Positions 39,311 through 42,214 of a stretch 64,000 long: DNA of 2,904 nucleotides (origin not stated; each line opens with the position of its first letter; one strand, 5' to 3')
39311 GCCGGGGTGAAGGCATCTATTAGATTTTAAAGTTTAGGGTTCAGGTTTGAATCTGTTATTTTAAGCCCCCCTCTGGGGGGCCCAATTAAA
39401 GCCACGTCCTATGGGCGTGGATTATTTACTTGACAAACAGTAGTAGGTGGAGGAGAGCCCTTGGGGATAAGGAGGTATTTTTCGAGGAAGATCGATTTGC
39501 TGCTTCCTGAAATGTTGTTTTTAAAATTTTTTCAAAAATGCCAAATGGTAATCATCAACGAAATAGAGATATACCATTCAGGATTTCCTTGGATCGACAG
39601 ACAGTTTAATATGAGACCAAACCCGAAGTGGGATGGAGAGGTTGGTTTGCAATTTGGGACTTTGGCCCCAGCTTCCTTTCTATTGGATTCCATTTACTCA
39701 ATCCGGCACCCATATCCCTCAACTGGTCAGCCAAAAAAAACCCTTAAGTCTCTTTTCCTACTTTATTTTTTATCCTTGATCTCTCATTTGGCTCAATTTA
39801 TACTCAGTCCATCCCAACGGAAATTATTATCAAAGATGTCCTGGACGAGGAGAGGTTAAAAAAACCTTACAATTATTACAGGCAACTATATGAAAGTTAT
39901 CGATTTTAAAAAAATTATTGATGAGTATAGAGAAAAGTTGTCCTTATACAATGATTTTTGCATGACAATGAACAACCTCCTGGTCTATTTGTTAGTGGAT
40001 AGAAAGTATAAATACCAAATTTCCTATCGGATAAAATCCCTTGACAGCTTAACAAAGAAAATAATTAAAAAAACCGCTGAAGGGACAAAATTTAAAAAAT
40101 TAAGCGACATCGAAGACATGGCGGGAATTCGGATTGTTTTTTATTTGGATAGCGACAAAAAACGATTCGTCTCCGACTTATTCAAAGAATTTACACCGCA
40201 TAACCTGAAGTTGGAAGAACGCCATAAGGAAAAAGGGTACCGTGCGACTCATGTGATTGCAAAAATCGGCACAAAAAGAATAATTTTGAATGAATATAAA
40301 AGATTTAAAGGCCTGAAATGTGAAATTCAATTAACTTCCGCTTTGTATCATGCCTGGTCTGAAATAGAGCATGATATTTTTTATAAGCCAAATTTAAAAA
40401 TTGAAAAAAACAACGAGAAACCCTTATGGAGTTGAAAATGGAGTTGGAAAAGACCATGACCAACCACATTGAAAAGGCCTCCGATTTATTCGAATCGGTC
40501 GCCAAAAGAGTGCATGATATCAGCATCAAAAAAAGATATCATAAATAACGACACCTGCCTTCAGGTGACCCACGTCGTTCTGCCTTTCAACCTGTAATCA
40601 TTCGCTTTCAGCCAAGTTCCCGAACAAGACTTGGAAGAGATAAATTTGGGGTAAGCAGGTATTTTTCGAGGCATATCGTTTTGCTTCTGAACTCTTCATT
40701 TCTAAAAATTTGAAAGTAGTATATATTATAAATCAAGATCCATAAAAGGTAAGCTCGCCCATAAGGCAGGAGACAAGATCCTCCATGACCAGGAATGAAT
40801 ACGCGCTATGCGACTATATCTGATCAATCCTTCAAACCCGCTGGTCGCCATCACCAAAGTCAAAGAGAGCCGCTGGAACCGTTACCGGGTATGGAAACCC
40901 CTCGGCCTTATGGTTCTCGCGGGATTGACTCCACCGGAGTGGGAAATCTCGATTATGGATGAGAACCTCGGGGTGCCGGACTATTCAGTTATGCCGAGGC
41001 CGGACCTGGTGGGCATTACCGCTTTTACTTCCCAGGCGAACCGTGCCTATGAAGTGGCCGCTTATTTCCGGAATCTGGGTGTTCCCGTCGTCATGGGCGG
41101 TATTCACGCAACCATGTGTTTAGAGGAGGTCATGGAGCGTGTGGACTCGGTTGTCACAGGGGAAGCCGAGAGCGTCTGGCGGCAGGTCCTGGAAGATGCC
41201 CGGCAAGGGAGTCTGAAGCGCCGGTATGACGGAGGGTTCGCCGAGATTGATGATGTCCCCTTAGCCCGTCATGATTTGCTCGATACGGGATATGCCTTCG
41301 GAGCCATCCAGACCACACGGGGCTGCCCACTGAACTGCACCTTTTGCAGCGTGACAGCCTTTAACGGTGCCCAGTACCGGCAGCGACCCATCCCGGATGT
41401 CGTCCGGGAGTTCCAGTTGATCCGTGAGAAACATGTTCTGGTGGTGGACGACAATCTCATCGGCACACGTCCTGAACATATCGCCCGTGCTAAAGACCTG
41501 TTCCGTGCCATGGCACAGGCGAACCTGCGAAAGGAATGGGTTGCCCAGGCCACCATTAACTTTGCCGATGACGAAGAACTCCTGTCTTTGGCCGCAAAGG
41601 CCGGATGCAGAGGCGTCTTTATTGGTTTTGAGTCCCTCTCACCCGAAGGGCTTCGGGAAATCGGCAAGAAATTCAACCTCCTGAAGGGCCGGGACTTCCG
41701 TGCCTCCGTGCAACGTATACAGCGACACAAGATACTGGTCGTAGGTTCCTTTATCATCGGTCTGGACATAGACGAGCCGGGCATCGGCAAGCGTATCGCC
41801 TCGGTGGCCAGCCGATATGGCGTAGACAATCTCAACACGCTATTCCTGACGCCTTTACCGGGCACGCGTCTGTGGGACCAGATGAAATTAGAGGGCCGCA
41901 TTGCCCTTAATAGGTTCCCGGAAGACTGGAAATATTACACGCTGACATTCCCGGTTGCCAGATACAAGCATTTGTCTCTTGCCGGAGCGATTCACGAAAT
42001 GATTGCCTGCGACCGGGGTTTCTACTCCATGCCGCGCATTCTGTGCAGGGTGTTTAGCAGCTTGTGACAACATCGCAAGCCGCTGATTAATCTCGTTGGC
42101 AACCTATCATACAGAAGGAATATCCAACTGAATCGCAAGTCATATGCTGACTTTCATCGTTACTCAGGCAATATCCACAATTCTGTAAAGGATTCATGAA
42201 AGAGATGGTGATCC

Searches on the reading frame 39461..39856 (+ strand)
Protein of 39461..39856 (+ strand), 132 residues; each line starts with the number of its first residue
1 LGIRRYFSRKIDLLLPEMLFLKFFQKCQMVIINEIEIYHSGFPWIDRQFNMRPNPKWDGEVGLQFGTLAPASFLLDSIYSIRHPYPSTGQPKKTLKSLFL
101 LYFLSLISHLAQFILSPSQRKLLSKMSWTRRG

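Call 3: search_protein_families(library=pfam, proteins=[window:39461-39856:+], max_evalue=0.1)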
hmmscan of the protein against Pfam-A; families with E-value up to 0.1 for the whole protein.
window:39461-39856:+ (132 aa): 0 families

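Call 4: search_protein_families(library=ncbifam, proteins=[window:39461-39856:+], max_evalue=0.1)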
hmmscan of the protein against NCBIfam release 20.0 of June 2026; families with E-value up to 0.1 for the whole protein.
window:39461-39856:+ (132 aa): 0 families

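Call 21: search_protein_families(library=padloc, proteins=[window:39461-39856:+], max_evalue=0.1)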
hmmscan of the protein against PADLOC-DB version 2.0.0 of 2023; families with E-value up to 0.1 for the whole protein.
window:39461-39856:+ (132 aa): 0 families

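Call 43: find_homologous_proteins(query=window:39461-39856:+, max_evalue=0.01)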
Query window:39461-39856:+: 4 candidates shared short words with the query, none scored E <= 0.01.

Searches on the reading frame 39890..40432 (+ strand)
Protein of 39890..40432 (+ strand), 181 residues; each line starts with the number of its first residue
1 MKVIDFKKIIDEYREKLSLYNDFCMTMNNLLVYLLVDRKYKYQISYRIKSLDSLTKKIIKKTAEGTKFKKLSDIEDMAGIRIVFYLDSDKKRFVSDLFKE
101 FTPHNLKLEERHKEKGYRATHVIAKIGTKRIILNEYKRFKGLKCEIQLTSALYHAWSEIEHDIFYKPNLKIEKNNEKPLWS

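Call 3: search_protein_families(library=pfam, proteins=[window:39890-40432:+], max_evalue=0.1)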
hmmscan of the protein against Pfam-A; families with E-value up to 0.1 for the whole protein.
window:39890-40432:+ (181 aa): 1 family
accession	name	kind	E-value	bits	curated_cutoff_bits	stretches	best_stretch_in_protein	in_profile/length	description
PF04607.23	RelA_SpoT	-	8.3e-15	55.5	27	1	47-168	2-111/113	Region found in RelA / SpoT proteins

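Call 4: search_protein_families(library=ncbifam, proteins=[window:39890-40432:+], max_evalue=0.1)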
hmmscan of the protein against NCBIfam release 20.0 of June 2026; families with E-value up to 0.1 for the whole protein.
window:39890-40432:+ (181 aa): 2 families
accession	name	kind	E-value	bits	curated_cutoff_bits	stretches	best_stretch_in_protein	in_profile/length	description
NF053588.1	GTPPhKinYjbM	equivalog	9.7e-10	38.5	320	1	46-173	42-165/201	GTP diphosphokinase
TIGR04069.1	ocin_ACP_rel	hypoth_equivalog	0.08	13.4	70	0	4-45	16-58/77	peptide maturation system acyl carrier-related protein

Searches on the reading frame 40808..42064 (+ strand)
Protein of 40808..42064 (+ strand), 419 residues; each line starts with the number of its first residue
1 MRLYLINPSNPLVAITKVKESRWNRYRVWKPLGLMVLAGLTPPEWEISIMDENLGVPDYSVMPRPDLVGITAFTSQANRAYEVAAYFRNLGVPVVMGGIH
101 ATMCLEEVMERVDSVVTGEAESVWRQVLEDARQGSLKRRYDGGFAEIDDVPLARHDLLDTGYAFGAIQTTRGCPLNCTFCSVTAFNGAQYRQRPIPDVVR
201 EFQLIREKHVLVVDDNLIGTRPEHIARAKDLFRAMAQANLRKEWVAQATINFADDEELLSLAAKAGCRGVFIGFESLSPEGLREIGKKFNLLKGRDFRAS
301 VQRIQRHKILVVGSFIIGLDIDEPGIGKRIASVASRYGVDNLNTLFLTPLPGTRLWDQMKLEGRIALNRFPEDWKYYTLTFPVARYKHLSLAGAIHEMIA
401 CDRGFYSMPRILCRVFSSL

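Call 3: search_protein_families(library=pfam, proteins=[window:40808-42064:+], max_evalue=0.1)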
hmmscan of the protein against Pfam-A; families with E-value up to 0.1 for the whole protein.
window:40808-42064:+ (419 aa): 3 families
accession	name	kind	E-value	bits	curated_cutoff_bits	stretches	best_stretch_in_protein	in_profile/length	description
PF04055.27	Radical_SAM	-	3.2e-13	50.6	29.5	1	167-319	1-151/166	Radical SAM superfamily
PF02310.24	B12-binding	-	4e-10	40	32.1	1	28-126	11-119/121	B12 binding domain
PF19864.5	Radical_SAM_N2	-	0.00088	19.2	29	1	87-134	81-128/151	Radical SAM proteins, N-terminal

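Call 21: search_protein_families(library=padloc, proteins=[window:40808-42064:+], max_evalue=0.1)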
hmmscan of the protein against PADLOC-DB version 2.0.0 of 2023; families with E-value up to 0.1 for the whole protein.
window:40808-42064:+ (419 aa): 1 family
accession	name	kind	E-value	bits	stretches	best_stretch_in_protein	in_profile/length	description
PDLC04689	PDC-M51A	-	0.00013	19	1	68-289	74-307/420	-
